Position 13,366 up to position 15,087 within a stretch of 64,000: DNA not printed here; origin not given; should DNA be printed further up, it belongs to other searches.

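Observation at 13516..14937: Mutator-like (MULE/FAR1-like) transposase-related gene with FLYWCH/WRKY-type zinc finger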

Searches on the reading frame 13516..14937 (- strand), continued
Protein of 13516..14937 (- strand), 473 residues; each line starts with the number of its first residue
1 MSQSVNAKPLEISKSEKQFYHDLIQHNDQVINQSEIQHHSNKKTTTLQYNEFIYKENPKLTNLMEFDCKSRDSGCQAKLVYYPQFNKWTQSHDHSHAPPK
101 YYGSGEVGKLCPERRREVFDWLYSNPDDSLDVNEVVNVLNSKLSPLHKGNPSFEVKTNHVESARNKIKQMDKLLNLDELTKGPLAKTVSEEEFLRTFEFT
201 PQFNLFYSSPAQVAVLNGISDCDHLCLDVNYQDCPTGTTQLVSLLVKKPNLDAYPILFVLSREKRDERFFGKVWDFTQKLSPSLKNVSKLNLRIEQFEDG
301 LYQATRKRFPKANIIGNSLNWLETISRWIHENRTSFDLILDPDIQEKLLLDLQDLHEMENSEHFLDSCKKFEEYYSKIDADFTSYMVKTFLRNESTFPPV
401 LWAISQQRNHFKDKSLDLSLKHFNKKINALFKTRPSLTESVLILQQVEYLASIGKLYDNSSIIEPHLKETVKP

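Call 48: predict_structure(alignment_id=A2)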
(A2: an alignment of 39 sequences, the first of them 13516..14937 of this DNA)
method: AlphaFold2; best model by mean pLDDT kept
length: 473 residues; sequences in the alignment: 39
mean_pLDDT: 89.3   pTM: 0.69
mean pLDDT of the five models: 89.3, 88.3, 87.6, 87.6, 87.2
residues with pLDDT >= 90: 332; 70-90: 102; 50-70: 25; < 50: 14
segments of 3 or more residues with pLDDT < 50: 1-6, 466-473
pLDDT, mean of each block of 10 residues (from residue 1): 50 84 88 95 92 89 92 91 95 87 66 91 91 97 89 94 84 71 92 87 92 97 95 91 96 96 95 97 95 95 97 93 94 86 96 96 97 97 97 97 88 85 93 89 95 89 51 36
secondary structure, 60 per line:
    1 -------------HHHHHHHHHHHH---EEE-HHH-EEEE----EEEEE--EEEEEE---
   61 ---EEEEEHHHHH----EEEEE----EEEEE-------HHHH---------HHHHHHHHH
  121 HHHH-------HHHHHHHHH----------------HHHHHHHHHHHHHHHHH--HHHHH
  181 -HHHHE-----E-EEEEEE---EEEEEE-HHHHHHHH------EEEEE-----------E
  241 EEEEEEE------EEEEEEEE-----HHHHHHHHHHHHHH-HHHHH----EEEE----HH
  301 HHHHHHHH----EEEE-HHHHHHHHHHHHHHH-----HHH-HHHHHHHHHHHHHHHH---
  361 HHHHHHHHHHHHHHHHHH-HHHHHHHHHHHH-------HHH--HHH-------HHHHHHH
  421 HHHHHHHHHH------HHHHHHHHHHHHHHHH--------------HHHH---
elements in order: H14-25 E29-31 E37-40 E45-49 E52-57 E64-68 H69-73 E78-82 E87-91 H99-102 H112-124 H132-140 H157-173 H176-180 H182-185 E194-199 E203-208 H210-217 E224-228 E240-247 E254-261 H267-280 H282-286 E291-294 H299-308 E313-316 H318-332 H342-357 H361-378 H380-391 H414-430 H437-452 H467-470

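Call 55: fold_search(model_id=the predicted structure, library=pdb)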
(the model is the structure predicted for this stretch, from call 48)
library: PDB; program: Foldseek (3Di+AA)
matches with E <= 10: 727; with E <= 0.001: 6
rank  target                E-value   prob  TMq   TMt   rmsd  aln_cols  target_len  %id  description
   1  6xgx_B                1.4e-07  1.00  0.34  0.43  12.5       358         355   12  ISCth4 transposase, strand transfer complex 1, STC1 (released 2020-10-14)
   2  6xgx_A                1.7e-07  1.00  0.34  0.38  13.9       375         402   12  ISCth4 transposase, strand transfer complex 1, STC1 (released 2020-10-14)
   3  6xg8_B                9.2e-07  1.00  0.33  0.42  13.2       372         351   13  ISCth4 transposase, pre-cleaved complex, PCC (released 2020-10-14)
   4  6xg8_A                1.0e-06  1.00  0.33  0.38  13.4       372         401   13  ISCth4 transposase, pre-cleaved complex, PCC (released 2020-10-14)
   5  6xgw_B                1.3e-06  1.00  0.32  0.41  15.3       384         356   12  ISCth4 transposase, pre-reaction complex, PRC (released 2020-10-14)
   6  6p5a_A                6.1e-04  0.84  0.19  0.20  20.3       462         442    9  Drosophila P element transposase strand transfer complex (released 2019-10-30)
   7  6pe2_A                1.3e-03  0.72  0.19  0.19  20.6       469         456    8  Drosophila P element transposase strand transfer complex (released 2019-10-30)
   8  4d1q_G                1.8e-03  0.75  0.19  0.18  21.0       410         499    9  Hermes transposase bound to its terminal inverted repeat (released 2014-07-30)
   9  4d1q_H                5.9e-03  0.75  0.20  0.19  20.5       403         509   11  Hermes transposase bound to its terminal inverted repeat (released 2014-07-30)
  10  2nrv_B                8.1e-03  0.85  0.15  0.28  16.6       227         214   13  Crystal structure of the C-terminal half of UvrC (released 2007-02-06)
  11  3l2q_A                1.1e-02  0.44  0.12  0.15  21.5       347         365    8  Crystal structure of the Prototype Foamy Virus (PFV) intasome in apo form (released 2010-02-09)
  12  6y2r_A                1.1e-02  0.12  0.09  0.12  24.3       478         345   10  Escherichia coli R255A RnlA endoribonuclease (single alanine mutant of RnlA) (released 2021-05-12)
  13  3oyi_B                1.1e-02  0.77  0.15  0.33  17.5       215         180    9  Crystal structure of the PFV S217Q mutant intasome in complex with manganese (released 2010-11-17)
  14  8sjd_D                1.2e-02  0.60  0.21  0.20  20.7       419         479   10  Cryo-EM structure of the Hermes transposase bound to two right-ends of its DNA transposon. (released 2023-08-02)
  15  3oyk_A                1.3e-02  0.60  0.14  0.18  21.5       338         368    8  Crystal structure of the PFV S217H mutant intasome bound to manganese (released 2010-11-17)
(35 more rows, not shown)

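Call 57: find_encoding_contigs(protein=P0004, flank=5000, max_places=6)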
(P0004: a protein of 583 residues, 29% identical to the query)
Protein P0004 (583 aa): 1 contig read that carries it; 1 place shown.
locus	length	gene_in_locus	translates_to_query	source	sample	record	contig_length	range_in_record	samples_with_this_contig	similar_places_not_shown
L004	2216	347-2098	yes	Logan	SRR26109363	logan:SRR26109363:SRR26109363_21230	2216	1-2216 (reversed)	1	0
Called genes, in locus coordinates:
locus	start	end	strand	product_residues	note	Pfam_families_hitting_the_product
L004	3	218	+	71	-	?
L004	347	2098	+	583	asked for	PF10551:MULE (weak)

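Call 58: find_encoding_contigs(protein=P0008, flank=10000, max_places=4)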
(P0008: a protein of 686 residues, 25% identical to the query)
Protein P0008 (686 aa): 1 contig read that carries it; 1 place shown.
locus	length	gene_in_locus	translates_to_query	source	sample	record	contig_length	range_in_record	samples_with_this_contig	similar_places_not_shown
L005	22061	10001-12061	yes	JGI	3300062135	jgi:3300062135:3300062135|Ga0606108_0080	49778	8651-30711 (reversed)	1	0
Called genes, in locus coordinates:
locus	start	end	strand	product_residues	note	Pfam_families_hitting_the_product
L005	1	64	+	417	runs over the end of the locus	PF12237:PCIF1_WW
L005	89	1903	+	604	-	-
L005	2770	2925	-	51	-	-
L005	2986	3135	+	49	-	-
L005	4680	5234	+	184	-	-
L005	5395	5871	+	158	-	-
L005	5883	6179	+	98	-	-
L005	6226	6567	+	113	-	-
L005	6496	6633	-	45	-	-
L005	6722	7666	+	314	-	PF00069:Pkinase, PF07714:PK_Tyr_Ser-Thr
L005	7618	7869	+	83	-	-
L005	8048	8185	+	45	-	-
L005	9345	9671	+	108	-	-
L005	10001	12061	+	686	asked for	PF10551:MULE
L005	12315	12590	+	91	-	-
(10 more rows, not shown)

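Call 65: find_related_loci(query=window:13516-14937:-, collection=metagenome_contigs, flank=5000)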
Query window:13516-14937:- (473 aa) in metagenome_contigs; peptide patterns used: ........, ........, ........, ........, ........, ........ (x = any residue, [..] = any of these).
167 stretches matched a pattern, but none encodes a relative of the query by tblastn (E <= 1e-3).

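Call 68: find_encoding_contigs(protein=P0011, flank=5000, max_places=4)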
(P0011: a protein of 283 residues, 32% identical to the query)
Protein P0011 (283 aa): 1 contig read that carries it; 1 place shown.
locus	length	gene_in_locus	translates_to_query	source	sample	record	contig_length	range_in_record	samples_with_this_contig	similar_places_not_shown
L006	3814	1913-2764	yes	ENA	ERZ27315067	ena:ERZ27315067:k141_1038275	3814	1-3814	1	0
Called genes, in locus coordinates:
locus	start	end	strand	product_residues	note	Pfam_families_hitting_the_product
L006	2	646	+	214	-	?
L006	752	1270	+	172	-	PF01436:NHL (faint), PF25021:TEN_NHL (weak)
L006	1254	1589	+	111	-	PF07974:EGF_2 (weak), PF23301:EGF_PEAR1L (weak)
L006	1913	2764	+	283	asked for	PF10551:MULE (faint)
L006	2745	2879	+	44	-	-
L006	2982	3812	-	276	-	?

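Call 69: find_encoding_contigs(protein=P0029, flank=5000, max_places=4)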
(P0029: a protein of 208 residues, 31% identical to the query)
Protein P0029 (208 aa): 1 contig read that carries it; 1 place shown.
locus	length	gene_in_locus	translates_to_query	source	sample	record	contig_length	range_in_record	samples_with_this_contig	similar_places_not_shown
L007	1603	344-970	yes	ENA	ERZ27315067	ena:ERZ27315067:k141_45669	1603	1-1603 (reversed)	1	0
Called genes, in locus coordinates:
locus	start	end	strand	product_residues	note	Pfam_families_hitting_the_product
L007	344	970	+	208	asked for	-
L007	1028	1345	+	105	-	PF10551:MULE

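Call 80: list_cluster_members(proteins=[P0021, P0022, P0023, P0024, P0026, P0028, P0032, P0037, P0039, P0040])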
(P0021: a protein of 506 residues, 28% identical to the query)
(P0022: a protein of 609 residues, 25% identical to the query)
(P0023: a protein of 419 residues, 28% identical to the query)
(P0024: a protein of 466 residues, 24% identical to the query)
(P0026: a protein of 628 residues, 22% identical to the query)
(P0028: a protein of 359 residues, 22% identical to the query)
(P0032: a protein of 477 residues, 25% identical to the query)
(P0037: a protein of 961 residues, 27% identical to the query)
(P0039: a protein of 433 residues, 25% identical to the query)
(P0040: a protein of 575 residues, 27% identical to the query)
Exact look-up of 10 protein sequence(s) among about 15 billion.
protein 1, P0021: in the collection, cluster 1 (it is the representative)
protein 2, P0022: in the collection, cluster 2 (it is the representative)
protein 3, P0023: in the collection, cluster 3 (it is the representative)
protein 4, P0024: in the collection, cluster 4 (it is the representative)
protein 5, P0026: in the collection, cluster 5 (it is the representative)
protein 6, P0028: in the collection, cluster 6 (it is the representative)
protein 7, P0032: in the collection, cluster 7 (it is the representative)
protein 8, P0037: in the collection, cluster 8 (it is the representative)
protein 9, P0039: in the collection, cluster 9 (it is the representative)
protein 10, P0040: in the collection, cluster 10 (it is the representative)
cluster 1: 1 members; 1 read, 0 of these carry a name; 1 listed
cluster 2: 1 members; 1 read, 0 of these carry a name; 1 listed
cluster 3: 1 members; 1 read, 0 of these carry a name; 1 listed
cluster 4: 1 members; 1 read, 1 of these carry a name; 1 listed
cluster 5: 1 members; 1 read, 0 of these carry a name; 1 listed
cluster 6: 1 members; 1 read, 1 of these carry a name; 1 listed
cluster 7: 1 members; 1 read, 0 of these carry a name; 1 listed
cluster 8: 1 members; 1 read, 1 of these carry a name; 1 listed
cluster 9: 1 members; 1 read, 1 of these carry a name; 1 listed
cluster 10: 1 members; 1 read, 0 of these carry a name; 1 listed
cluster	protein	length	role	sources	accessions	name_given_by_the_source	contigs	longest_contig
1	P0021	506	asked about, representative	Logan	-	-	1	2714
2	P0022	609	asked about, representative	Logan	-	-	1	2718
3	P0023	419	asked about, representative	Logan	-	-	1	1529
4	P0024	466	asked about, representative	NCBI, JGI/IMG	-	hypothetical protein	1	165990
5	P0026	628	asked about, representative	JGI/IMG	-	-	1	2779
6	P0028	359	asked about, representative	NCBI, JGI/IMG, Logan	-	hypothetical protein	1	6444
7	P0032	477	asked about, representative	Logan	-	-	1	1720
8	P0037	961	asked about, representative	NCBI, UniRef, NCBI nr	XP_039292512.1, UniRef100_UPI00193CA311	uncharacterized protein LOC111064492 [Nilaparvata lugens] | uncharacterized protein LOC111064492 n=1 Tax=Nilaparvata lugens TaxID=108931 ...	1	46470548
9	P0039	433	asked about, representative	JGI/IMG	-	hypothetical protein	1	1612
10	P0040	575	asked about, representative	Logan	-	-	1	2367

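Call 82: find_encoding_contigs(protein=P0024, flank=6000, max_places=3)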
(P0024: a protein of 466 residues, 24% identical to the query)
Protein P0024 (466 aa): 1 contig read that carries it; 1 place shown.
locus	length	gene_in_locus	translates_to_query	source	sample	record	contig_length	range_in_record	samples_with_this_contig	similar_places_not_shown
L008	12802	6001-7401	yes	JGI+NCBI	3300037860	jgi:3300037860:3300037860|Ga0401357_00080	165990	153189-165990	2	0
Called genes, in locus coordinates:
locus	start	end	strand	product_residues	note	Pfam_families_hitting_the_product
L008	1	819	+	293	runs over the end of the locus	PF22600:MTPAP-like_central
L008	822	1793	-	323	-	PF25175:Beta-prop_WDR5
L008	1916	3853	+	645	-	PF00179:UQ_con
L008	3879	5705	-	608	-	-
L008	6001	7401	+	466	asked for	-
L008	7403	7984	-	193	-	-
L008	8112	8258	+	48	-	-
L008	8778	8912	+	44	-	-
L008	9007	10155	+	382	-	PF14696:Glyoxalase_5, PF13468:Glyoxalase_3 (faint), PF13669:Glyoxalase_4 (faint), PF00903:Glyoxalase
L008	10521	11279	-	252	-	PF00857:Isochorismatase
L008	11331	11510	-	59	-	-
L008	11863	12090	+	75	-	-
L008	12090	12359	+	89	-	PF07366:SnoaL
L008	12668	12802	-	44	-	?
